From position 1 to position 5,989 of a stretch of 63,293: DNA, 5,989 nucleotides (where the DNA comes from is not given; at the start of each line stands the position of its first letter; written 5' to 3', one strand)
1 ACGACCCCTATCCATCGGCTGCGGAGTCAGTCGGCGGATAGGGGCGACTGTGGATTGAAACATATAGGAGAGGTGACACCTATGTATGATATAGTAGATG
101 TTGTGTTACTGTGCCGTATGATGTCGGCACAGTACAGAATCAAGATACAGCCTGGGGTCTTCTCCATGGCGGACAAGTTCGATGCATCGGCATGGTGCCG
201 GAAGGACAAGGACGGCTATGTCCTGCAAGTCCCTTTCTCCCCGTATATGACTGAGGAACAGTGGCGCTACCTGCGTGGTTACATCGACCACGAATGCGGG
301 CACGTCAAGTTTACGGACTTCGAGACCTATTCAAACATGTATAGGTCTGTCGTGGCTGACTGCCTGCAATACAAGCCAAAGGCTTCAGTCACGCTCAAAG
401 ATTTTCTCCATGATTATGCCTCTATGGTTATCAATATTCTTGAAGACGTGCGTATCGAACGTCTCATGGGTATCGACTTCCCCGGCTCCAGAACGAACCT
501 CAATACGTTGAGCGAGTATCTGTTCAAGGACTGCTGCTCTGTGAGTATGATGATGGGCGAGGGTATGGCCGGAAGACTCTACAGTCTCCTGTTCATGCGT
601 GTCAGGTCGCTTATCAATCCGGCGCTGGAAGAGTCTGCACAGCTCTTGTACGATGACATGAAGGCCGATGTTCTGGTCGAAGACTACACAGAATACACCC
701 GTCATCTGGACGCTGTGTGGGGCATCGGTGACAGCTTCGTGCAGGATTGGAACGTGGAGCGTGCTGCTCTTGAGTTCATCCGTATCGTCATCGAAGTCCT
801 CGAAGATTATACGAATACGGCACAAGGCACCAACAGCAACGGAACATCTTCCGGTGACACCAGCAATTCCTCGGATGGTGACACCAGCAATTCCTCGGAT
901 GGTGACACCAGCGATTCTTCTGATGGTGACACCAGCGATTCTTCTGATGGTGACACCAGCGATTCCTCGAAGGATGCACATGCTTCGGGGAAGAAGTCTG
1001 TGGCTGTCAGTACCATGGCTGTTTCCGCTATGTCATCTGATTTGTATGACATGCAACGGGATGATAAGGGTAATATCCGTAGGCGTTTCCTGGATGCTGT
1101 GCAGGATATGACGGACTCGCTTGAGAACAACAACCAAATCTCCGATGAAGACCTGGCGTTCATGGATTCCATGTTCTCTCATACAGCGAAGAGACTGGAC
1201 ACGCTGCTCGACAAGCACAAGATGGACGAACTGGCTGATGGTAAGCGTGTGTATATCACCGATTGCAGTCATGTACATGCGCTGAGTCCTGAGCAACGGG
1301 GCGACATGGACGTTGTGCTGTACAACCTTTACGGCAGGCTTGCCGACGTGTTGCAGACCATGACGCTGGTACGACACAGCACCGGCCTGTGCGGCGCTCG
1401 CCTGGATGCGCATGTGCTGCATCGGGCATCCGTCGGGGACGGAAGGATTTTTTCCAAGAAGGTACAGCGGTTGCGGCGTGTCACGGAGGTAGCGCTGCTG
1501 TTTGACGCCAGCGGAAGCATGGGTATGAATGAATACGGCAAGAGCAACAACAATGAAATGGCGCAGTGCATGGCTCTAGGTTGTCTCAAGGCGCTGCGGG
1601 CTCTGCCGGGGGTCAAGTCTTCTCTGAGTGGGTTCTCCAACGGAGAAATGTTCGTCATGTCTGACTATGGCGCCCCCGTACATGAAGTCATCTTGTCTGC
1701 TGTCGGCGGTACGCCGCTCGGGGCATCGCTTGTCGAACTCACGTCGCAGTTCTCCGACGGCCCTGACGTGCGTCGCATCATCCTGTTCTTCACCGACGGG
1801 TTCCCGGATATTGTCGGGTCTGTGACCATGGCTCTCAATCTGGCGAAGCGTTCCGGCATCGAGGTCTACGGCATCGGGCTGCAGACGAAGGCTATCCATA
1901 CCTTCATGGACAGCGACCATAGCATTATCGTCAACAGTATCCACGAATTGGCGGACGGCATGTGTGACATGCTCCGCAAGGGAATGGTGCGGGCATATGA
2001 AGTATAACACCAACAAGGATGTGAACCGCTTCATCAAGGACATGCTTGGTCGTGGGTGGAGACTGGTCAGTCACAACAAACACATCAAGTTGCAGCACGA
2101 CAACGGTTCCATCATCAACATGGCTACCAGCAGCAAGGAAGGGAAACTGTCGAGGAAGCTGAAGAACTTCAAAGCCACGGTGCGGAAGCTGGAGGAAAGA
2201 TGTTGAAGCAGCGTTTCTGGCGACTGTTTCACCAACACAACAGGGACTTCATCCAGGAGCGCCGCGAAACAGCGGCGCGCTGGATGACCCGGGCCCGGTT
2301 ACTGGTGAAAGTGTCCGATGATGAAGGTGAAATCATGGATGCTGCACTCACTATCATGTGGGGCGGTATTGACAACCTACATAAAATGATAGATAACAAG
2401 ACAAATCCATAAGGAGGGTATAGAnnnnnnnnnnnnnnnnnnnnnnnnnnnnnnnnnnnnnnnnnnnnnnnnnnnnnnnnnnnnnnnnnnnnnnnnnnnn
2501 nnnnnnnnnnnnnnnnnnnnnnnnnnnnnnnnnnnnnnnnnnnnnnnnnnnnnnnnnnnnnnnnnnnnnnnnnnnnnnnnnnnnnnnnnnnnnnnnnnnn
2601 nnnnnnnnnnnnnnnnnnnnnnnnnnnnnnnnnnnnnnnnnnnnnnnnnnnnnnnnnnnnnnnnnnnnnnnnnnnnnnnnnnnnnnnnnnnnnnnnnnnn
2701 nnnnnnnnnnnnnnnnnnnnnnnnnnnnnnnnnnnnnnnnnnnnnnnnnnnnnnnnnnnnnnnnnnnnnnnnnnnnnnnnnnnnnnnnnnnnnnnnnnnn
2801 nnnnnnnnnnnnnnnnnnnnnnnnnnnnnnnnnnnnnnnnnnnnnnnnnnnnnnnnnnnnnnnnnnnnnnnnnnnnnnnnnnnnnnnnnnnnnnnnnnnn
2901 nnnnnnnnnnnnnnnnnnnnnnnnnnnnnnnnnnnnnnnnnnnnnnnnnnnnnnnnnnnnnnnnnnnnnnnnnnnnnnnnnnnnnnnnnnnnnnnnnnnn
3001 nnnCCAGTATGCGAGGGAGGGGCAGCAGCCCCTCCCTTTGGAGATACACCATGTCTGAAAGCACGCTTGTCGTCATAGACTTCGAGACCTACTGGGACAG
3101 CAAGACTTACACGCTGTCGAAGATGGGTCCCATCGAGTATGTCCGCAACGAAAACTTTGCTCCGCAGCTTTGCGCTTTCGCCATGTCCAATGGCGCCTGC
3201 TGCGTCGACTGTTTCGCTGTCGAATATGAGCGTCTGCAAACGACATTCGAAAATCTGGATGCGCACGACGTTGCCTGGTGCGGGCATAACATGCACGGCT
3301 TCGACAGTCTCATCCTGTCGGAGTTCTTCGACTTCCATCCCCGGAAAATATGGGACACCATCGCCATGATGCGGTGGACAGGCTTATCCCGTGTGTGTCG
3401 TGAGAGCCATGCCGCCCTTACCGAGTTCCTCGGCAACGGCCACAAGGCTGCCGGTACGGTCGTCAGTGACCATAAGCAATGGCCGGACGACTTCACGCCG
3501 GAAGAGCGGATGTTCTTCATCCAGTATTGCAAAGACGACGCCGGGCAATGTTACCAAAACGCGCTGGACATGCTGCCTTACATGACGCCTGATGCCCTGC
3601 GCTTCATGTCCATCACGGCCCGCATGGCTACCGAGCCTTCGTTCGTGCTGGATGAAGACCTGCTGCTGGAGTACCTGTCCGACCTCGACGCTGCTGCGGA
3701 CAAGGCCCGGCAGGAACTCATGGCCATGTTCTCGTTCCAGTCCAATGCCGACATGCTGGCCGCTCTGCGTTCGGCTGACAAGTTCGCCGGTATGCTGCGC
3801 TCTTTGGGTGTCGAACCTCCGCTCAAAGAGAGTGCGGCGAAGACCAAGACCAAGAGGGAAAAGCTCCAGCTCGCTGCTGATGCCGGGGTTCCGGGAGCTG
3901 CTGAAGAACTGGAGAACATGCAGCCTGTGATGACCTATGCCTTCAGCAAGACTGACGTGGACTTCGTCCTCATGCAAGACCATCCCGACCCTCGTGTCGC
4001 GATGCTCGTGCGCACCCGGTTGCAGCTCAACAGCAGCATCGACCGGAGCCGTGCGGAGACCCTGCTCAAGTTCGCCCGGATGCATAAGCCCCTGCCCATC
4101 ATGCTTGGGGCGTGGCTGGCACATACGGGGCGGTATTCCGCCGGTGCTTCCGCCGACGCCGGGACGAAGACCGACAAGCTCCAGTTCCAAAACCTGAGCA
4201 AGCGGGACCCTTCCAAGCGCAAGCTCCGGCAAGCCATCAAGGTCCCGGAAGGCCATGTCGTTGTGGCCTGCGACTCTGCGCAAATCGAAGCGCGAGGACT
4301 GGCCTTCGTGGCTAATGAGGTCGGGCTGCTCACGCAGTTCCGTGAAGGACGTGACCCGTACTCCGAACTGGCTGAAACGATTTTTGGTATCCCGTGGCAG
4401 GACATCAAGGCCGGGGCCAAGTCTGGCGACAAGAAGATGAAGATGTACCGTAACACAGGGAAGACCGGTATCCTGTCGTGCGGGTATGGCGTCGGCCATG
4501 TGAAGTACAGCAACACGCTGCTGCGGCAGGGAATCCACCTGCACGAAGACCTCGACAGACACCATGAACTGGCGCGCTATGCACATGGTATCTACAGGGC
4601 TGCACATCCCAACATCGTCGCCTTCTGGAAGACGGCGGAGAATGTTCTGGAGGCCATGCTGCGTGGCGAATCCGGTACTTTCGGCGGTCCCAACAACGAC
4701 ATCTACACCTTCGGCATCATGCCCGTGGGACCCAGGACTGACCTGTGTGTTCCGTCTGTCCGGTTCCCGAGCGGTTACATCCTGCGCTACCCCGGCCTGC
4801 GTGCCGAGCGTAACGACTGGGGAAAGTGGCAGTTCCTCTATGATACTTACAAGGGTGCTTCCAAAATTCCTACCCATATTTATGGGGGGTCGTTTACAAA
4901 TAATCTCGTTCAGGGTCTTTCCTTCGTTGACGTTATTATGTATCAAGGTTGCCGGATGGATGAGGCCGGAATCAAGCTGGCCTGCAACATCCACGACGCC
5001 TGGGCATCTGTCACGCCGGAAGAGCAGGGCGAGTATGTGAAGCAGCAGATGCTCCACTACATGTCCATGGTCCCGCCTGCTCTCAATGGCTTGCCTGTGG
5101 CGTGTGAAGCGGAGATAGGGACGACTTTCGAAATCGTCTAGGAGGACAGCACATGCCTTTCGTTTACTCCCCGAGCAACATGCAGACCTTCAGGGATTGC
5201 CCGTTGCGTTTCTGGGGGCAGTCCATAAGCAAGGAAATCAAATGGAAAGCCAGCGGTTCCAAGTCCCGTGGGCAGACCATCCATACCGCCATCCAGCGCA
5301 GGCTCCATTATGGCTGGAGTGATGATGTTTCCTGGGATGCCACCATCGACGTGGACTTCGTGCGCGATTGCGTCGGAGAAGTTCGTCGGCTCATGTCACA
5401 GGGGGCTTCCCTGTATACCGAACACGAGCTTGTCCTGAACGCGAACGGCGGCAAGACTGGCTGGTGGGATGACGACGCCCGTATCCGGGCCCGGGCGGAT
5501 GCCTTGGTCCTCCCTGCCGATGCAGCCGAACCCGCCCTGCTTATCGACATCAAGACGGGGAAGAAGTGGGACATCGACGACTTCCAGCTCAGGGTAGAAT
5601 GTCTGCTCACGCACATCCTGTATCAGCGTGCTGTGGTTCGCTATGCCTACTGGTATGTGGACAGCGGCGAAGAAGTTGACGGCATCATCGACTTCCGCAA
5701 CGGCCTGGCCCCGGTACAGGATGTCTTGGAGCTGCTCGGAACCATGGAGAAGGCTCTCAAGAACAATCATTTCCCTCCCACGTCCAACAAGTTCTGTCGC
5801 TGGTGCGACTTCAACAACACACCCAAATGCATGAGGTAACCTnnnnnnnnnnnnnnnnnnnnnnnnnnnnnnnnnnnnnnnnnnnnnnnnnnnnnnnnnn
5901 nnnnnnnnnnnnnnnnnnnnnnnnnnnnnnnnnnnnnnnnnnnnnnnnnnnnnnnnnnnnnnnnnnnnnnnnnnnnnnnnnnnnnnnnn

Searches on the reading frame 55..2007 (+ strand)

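Call 43: search_protein_families(library=pfam, proteins=[window:55-2007:+], max_evalue=0.001)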
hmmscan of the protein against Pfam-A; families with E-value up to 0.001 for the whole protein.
window:55-2007:+ (650 aa): 2 families
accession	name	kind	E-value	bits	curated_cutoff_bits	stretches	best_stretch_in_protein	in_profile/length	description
PF06213.17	CobT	-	7.8e-05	22.8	26.1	0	123-153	87-117/276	Cobalamin biosynthesis protein CobT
PF00092.34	VWA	-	0.00013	22.6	23.8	0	570-612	101-142/174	von Willebrand factor type A domain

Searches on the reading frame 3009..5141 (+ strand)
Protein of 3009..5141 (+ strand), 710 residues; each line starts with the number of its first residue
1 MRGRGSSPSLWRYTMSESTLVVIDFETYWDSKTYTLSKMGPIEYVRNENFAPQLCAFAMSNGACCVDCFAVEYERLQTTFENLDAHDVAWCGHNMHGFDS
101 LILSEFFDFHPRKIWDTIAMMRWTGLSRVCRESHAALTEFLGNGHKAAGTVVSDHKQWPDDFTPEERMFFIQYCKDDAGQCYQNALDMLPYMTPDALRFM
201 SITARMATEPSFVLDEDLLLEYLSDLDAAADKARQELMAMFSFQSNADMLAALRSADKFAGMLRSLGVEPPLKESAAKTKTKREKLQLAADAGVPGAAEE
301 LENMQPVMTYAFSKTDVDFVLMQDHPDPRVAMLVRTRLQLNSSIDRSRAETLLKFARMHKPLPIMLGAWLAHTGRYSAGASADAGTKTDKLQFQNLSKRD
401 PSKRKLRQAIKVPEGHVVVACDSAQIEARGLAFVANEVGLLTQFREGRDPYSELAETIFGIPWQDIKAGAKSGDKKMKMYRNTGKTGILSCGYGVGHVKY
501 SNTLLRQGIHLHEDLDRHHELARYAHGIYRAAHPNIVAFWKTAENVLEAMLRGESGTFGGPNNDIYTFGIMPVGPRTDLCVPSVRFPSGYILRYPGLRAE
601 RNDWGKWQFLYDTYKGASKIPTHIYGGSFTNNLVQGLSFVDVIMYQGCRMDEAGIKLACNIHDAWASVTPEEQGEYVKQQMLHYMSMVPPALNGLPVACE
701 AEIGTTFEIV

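Call 12: search_protein_families(library=pfam, proteins=[window:3009-5141:+], max_evalue=0.01)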
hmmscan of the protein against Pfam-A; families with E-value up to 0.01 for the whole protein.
window:3009-5141:+ (710 aa): 1 family
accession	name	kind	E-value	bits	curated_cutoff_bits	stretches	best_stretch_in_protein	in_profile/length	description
PF00476.26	DNA_pol_A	-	8.9e-14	51.7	34.3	1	392-501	127-227/381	DNA polymerase family A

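Call 13: search_protein_families(library=phrogs, proteins=[window:3009-5141:+], max_evalue=0.001)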
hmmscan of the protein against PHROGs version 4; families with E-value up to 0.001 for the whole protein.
window:3009-5141:+ (710 aa): 4 families
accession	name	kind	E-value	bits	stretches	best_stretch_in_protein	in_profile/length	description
phrog_17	-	DNA, RNA and nucleotide metabolism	5.3e-49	168.2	1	16-706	668-1229/1445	DNA polymerase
phrog_10285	-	DNA, RNA and nucleotide metabolism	3.1e-26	93.2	1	392-703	31-314/321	DNA polymerase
phrog_7766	-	DNA, RNA and nucleotide metabolism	2.3e-14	54.2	1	528-700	14-176/186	DNA polymerase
phrog_2573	-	DNA, RNA and nucleotide metabolism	2.7e-06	27.8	0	412-486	11-91/336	DNA polymerase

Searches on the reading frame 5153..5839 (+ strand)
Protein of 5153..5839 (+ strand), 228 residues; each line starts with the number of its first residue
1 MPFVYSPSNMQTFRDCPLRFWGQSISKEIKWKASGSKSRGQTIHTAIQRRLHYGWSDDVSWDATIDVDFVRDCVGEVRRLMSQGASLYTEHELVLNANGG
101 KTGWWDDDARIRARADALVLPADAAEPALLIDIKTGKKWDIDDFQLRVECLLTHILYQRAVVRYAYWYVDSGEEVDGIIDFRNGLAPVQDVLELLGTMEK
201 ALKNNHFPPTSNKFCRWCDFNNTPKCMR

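Call 12: search_protein_families(library=pfam, proteins=[window:5153-5839:+], max_evalue=0.01)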
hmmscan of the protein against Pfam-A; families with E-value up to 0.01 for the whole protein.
window:5153-5839:+ (228 aa): 1 family
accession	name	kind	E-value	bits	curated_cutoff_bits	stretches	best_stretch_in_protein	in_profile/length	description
PF12705.13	PDDEXK_1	-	5.8e-13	49.8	22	1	6-222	3-244/247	PD-(D/E)XK nuclease superfamily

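Call 13: search_protein_families(library=phrogs, proteins=[window:5153-5839:+], max_evalue=0.001)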
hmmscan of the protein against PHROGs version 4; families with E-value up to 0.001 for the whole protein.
window:5153-5839:+ (228 aa): 2 families
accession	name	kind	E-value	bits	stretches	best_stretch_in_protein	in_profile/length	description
phrog_69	-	DNA, RNA and nucleotide metabolism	1.1e-11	45.4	1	4-223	89-322/501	exonuclease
phrog_1870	-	DNA, RNA and nucleotide metabolism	0.00043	20.6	1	106-223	163-284/313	exonuclease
